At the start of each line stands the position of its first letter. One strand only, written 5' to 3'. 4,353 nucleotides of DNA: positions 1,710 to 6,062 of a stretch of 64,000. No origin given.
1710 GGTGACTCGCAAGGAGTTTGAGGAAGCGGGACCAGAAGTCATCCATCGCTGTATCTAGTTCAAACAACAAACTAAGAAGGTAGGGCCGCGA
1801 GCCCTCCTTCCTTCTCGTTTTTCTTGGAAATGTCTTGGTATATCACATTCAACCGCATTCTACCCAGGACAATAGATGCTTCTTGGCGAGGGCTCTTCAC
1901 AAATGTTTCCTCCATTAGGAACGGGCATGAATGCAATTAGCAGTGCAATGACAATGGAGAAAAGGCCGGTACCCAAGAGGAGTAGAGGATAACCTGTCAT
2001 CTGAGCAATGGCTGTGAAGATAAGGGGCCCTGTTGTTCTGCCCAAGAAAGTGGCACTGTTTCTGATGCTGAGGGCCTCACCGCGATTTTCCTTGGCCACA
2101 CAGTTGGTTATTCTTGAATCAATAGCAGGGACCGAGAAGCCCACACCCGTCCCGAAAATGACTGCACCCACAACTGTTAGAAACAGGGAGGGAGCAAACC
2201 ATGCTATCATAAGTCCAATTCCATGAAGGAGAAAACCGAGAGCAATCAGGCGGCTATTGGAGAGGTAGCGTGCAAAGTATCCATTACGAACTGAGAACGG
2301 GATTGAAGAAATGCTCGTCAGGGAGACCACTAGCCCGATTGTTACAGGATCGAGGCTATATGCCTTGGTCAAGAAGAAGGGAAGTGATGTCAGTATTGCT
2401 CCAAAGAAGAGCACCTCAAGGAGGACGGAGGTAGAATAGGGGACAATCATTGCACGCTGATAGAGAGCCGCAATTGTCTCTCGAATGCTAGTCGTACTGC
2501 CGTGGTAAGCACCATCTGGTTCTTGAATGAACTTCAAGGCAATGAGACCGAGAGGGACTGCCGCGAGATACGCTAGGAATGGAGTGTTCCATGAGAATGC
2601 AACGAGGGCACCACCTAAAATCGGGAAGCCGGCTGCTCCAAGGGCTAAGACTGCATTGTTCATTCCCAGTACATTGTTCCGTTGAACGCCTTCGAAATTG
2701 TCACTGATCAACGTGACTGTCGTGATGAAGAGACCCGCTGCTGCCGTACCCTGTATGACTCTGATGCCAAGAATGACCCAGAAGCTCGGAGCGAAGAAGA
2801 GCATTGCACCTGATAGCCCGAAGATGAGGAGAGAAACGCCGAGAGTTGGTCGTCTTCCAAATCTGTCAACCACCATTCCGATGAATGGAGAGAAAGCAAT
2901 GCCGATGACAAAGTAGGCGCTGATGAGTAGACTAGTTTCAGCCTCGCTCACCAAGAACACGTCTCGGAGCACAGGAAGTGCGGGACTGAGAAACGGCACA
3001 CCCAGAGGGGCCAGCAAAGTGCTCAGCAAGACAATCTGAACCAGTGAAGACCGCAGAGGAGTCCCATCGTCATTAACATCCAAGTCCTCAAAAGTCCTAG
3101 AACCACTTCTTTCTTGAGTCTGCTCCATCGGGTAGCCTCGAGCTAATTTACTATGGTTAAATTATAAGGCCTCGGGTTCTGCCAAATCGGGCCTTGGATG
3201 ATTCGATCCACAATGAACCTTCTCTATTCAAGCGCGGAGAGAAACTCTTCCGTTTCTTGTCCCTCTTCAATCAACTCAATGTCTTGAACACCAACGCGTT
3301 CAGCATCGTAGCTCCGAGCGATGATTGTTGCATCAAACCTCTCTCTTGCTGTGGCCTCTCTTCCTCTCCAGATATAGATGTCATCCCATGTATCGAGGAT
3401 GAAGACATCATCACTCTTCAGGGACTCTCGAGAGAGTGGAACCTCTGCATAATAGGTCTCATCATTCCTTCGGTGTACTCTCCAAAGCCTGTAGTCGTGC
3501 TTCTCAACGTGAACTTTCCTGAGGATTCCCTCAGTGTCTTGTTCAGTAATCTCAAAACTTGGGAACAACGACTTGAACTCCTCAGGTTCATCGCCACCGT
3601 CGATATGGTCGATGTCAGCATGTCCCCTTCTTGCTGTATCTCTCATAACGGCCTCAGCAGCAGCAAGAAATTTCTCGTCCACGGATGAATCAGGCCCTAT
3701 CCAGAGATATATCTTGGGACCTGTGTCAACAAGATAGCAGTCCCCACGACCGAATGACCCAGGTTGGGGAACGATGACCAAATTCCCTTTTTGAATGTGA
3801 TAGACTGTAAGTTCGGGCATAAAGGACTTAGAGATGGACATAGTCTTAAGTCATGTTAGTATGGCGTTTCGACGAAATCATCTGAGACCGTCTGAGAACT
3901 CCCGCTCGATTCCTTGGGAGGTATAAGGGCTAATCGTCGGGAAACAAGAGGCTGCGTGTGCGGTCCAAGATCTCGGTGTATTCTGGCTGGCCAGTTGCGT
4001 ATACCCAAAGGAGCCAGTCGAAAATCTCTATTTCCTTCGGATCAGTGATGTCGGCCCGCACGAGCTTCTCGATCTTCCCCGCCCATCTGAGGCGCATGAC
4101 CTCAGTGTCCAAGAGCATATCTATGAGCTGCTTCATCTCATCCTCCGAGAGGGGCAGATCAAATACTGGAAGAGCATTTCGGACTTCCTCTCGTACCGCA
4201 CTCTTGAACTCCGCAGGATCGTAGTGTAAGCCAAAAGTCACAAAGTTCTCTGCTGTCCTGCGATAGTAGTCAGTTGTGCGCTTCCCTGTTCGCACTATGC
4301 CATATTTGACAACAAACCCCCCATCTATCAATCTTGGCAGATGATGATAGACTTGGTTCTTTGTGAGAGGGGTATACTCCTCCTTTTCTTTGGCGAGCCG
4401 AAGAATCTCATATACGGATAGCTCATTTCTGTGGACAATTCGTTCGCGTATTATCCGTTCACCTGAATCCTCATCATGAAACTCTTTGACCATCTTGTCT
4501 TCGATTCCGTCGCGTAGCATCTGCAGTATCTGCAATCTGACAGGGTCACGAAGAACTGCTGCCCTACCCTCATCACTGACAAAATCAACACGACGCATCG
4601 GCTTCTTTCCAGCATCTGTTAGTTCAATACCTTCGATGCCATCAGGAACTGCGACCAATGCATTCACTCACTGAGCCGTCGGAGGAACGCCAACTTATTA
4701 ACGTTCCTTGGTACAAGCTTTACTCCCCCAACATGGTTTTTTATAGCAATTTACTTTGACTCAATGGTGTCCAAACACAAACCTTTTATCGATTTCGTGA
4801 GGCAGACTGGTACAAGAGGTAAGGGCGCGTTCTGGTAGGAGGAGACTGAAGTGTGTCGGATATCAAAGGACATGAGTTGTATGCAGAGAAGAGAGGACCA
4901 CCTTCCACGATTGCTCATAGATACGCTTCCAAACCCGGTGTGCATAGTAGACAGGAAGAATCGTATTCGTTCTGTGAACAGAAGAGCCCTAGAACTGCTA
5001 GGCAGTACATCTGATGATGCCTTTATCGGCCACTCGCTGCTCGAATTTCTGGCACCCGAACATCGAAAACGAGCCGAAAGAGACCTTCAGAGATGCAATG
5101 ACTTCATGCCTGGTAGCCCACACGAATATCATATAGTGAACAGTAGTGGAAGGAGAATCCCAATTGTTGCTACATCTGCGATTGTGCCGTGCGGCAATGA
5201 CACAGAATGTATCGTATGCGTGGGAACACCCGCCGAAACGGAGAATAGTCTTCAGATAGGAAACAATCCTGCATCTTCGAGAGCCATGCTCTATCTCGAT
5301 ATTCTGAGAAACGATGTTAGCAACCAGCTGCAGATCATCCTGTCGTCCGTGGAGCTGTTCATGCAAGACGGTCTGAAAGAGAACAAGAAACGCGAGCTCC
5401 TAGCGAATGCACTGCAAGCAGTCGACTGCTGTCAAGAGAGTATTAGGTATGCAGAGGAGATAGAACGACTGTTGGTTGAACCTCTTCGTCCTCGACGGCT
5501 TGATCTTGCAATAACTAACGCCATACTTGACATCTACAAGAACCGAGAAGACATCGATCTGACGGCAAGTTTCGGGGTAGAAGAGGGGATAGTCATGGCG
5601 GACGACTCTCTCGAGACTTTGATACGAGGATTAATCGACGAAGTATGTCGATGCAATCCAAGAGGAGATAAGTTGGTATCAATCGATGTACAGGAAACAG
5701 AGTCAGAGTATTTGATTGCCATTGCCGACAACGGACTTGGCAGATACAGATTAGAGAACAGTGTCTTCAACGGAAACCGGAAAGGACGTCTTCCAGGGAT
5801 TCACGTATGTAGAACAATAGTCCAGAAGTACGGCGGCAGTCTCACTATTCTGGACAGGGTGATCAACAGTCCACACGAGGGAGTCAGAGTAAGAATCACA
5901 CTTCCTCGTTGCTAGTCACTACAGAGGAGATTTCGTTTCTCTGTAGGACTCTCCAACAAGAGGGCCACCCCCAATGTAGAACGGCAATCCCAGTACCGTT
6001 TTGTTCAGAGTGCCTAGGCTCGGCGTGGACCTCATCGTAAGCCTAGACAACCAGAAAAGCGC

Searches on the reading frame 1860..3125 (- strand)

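Call 16: search_protein_families(library=pfam, proteins=[window:1860-3125:-], max_evalue=0.001)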
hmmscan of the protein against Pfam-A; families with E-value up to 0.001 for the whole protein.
window:1860-3125:- (421 aa): 3 families
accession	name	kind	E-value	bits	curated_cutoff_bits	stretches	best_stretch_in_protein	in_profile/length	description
PF07690.21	MFS_1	-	6.5e-50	170.4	33.4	2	33-251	2-228/347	Major Facilitator Superfamily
PF00083.30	Sugar_tr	-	3.9e-11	42.9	22.3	1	61-164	45-151/452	Sugar (and other) transporter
PF12832.13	MFS_1_like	-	2.2e-05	24.1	25.2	0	216-369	204-357/373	MFS_1 like family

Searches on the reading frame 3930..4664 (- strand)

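Call 16: search_protein_families(library=pfam, proteins=[window:3930-4664:-], max_evalue=0.001)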
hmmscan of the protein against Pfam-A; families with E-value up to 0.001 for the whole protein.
window:3930-4664:- (244 aa): 1 family
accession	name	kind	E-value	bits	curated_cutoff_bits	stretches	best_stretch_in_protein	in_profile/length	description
PF12840.13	HTH_20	-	0.00039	20.8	27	0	82-119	19-49/51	Helix-turn-helix domain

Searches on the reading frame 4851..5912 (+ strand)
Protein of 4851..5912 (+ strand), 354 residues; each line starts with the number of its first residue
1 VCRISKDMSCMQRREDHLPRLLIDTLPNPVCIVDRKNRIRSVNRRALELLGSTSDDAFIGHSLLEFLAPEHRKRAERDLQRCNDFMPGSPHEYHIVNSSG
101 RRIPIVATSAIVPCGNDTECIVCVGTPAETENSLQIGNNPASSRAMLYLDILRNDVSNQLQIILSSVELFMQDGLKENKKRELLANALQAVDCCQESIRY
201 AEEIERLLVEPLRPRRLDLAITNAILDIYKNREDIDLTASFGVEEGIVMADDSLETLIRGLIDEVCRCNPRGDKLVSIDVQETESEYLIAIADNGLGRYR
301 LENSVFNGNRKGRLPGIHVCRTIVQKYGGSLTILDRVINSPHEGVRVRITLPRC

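Call 16: search_protein_families(library=pfam, proteins=[window:4851-5912:+], max_evalue=0.001)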
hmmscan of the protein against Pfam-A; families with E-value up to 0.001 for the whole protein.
window:4851-5912:+ (354 aa): 6 families
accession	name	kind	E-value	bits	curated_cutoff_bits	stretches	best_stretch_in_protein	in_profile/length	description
PF13188.13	PAS_8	-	2.1e-09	37.4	21.8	1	20-74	4-56/65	PAS domain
PF00989.32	PAS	-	2.4e-09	37.6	22.6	1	20-125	4-110/113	PAS fold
PF13426.13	PAS_9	-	6.3e-08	33.3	27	1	27-121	1-93/103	PAS domain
PF08448.16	PAS_4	-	6.5e-08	33.2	23.1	1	24-82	2-59/110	PAS fold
PF02518.31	HATPase_c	-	2.5e-06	28.3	26.4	1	252-352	4-108/111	Histidine kinase-, DNA gyrase B-, and HSP90-like ATPase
PF24820.1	Diguanyl_cycl_sensor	-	1.9e-05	25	28.1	1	22-77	1-55/109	Diguanylate cyclase-like sensor domain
